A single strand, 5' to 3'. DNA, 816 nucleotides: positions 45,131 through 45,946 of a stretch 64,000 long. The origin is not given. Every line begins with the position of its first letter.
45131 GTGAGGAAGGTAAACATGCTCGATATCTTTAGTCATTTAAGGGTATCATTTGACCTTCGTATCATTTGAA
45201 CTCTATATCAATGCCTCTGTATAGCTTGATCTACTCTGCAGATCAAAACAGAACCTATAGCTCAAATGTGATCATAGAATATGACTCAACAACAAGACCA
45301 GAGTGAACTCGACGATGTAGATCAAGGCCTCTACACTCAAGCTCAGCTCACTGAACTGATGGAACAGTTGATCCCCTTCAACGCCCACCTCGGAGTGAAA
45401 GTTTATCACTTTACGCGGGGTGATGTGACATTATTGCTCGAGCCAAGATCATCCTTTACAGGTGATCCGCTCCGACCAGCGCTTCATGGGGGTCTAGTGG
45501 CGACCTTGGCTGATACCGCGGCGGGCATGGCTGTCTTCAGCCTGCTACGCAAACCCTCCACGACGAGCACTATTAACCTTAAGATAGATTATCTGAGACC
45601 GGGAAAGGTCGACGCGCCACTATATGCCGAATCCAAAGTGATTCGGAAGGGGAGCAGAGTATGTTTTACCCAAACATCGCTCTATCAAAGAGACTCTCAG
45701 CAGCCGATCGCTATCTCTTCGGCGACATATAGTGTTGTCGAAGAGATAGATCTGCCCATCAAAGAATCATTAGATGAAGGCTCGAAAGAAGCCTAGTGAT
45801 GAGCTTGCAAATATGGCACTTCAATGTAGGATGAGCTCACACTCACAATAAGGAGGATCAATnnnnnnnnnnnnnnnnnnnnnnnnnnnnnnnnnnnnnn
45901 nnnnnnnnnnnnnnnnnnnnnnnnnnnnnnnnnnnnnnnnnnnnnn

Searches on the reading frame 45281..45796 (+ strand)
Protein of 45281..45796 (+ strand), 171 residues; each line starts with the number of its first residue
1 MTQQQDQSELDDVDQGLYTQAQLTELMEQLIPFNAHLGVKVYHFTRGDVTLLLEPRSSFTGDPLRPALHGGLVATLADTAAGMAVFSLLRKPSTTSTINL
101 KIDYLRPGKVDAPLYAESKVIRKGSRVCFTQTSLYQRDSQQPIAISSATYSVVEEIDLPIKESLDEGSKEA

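Call 39: search_protein_families(library=pfam, proteins=[window:45281-45796:+])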
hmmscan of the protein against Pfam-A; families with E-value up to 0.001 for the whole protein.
window:45281-45796:+ (171 aa): 2 families
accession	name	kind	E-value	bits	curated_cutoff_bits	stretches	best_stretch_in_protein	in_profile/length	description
PF03061.28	4HBT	-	1.3e-14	54.7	20.6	1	68-141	4-77/79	Thioesterase superfamily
PF13622.12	4HBT_3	-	1.2e-10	41.9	24.3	1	67-150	10-82/83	Acyl-CoA thioesterase N-terminal domain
